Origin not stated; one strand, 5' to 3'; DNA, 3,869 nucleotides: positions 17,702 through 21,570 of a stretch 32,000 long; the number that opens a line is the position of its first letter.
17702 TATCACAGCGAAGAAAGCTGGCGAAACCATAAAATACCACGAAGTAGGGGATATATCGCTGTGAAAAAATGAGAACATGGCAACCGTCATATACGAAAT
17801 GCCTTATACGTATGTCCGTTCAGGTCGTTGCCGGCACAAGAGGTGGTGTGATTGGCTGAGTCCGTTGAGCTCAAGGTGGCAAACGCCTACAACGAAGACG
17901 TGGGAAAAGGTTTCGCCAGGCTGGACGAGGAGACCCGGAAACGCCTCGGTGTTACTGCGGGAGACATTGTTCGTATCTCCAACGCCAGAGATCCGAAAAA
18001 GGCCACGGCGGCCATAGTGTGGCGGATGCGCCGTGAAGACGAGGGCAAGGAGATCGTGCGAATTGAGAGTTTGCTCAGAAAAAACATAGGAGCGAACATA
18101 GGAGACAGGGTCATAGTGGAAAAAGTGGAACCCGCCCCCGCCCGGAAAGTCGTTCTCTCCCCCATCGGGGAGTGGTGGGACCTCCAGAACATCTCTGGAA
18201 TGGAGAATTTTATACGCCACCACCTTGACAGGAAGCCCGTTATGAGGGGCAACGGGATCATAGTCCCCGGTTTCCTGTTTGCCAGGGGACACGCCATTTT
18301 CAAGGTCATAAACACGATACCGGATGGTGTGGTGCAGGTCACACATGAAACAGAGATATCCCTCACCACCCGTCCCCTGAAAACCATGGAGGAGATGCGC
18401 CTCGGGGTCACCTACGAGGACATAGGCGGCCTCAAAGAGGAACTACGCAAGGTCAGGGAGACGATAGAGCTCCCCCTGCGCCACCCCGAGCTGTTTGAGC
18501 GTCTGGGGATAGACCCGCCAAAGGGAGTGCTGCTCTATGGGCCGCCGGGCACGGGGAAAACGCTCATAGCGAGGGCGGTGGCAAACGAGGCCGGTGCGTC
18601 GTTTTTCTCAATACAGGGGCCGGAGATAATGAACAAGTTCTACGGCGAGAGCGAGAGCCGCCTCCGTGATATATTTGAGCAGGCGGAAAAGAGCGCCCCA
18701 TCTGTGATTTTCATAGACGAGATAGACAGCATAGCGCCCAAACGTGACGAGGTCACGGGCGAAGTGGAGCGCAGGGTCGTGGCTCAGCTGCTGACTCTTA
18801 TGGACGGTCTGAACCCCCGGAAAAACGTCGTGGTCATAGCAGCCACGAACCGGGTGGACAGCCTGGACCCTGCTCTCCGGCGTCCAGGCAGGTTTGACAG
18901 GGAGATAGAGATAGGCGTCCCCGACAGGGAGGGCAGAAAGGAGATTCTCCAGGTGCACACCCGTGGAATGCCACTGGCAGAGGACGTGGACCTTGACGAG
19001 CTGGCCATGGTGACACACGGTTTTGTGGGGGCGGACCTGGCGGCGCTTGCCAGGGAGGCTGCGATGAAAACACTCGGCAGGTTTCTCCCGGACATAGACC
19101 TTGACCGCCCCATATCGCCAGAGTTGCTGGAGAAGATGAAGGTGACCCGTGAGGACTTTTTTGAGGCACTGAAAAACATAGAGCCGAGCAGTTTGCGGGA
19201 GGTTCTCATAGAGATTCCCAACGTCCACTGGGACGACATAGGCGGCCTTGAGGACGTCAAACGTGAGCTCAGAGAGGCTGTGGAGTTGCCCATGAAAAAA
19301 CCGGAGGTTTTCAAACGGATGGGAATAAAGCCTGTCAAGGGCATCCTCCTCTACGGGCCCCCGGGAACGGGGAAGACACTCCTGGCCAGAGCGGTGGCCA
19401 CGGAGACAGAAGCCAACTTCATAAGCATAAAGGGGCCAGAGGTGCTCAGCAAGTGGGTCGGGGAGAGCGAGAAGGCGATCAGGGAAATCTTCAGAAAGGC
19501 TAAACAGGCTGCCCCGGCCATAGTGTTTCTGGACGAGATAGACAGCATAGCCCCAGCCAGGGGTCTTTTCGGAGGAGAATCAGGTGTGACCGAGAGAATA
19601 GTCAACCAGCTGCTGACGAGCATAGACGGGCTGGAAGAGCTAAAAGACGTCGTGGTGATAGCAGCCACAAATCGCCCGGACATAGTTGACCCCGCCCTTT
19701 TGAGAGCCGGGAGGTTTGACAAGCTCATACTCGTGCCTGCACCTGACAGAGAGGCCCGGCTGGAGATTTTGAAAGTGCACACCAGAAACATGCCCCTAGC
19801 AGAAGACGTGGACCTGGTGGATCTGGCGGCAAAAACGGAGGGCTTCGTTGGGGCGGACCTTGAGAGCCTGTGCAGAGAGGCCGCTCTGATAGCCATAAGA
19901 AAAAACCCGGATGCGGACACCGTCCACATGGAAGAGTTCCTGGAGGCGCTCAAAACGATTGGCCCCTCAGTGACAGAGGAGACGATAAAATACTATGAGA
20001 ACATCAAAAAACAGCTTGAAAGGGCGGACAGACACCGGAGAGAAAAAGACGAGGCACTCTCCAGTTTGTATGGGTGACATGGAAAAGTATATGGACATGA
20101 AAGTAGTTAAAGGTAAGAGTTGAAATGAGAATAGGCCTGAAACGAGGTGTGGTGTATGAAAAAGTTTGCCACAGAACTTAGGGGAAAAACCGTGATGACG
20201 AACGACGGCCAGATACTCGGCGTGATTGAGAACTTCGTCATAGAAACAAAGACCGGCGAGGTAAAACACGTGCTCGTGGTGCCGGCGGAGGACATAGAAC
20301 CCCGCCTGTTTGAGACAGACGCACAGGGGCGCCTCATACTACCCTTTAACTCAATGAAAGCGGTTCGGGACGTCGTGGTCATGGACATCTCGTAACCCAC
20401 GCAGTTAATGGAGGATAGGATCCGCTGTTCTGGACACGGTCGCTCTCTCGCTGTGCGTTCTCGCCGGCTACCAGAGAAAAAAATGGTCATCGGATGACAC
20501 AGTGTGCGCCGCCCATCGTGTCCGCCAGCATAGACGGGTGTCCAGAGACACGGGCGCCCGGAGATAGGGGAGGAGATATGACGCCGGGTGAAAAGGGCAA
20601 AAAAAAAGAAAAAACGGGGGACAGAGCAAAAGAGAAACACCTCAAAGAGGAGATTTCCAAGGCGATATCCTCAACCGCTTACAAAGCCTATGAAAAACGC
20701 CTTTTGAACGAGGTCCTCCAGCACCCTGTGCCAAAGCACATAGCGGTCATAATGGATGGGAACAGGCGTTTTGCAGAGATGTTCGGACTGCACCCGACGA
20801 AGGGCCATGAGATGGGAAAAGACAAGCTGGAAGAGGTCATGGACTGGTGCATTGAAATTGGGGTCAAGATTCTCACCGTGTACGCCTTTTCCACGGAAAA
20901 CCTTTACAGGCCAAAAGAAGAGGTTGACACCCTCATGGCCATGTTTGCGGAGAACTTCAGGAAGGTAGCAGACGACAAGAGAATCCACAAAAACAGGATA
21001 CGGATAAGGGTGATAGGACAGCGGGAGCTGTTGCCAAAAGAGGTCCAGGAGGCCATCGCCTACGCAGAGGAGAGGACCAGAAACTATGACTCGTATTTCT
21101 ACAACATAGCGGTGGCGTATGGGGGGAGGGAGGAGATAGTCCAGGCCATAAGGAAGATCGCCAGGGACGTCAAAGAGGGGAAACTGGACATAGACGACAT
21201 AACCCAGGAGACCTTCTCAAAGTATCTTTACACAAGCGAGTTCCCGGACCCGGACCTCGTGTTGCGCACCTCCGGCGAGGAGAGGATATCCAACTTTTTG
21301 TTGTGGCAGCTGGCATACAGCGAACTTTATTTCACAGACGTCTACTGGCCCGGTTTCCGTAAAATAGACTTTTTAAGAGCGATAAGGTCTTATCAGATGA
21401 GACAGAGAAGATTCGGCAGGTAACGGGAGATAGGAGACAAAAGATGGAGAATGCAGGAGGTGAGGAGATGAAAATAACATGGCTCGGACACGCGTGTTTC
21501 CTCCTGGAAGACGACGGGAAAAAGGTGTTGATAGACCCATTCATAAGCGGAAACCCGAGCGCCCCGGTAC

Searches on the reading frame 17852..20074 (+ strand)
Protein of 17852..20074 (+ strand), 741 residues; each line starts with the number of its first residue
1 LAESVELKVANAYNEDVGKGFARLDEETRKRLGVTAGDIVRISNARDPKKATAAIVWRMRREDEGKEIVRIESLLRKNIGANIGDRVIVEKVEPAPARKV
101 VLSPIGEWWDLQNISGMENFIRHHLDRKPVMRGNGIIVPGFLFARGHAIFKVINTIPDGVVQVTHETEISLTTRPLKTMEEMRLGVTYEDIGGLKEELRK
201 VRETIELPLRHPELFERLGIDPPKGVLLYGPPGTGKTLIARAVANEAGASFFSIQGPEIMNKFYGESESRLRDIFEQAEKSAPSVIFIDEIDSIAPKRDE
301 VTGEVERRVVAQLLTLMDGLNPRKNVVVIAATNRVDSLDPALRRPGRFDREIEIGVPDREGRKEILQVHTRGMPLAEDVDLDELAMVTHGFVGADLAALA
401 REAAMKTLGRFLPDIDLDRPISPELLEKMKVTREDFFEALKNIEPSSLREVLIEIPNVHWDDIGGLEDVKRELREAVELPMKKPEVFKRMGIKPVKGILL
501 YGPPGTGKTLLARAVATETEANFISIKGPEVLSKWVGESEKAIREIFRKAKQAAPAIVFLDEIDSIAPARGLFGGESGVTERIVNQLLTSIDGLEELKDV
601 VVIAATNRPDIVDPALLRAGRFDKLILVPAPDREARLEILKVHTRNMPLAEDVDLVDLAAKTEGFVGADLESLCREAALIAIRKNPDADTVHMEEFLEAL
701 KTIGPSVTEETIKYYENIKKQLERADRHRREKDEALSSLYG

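Call 61: search_protein_families(library=pfam, proteins=[window:17852-20074:+], max_evalue=0.0001)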
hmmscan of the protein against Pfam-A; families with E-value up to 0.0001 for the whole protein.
window:17852-20074:+ (741 aa): 33 families (the best 25 are shown)
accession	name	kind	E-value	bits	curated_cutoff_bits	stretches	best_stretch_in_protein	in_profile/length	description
PF00004.35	AAA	-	1.1e-100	333.6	21.2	2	226-355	1-130/131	ATPase family associated with various cellular activities (AAA)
PF17862.7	AAA_lid_3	-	1.7e-30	104.6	27.2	2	652-697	1-44/45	AAA+ lid domain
PF02359.24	CDC48_N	-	1.9e-24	86.1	35.1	1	6-93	1-84/85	Cell division protein 48 (CDC48), N-terminal domain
PF13191.12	AAA_16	-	1.9e-17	64.7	32.6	2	214-329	15-137/167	AAA ATPase domain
PF05496.18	RuvB_N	-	9.6e-16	58.4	27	2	225-301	35-103/159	Holliday junction DNA helicase RuvB P-loop domain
PF07728.20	AAA_5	-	1.1e-14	55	22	1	225-344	1-137/139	AAA domain (dynein-related subfamily)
PF07724.20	AAA_2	-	2e-12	47.9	27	0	494-592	2-100/166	AAA domain (Cdc48 subfamily)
PF13401.12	AAA_22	-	1.1e-11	45.5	27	0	498-528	8-41/130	AAA domain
PF06068.19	TIP49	-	3.4e-11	43.3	23.8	1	496-550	51-106/347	TIP49 P-loop domain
PF13173.12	AAA_14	-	3e-10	40.6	27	0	498-566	5-74/129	AAA domain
PF13671.12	AAA_33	-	2.4e-08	34.8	27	0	226-297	2-47/143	AAA domain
PF20720.3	nSTAND3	-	2.7e-08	34.1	27.2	0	226-291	20-74/155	Novel STAND NTPase 3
PF02933.23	CDC48_2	-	7.7e-08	32.3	22.4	1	117-175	7-61/64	Cell division protein 48 (CDC48), domain 2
PF01695.23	IstB_IS21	-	8e-08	32.5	24.1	0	223-291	92-162/238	IstB-like ATP binding protein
PF13521.12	AAA_28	-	2e-07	31.8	27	0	226-277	2-49/164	AAA domain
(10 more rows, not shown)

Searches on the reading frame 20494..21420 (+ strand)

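Call 61: search_protein_families(library=pfam, proteins=[window:20494-21420:+], max_evalue=0.0001)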
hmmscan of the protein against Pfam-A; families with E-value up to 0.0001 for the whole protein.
window:20494-21420:+ (309 aa): 1 family
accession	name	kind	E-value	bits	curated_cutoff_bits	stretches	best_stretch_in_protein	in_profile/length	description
PF01255.24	Prenyltransf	-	7.9e-87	290.8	27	1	86-308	1-219/219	Putative undecaprenyl diphosphate synthase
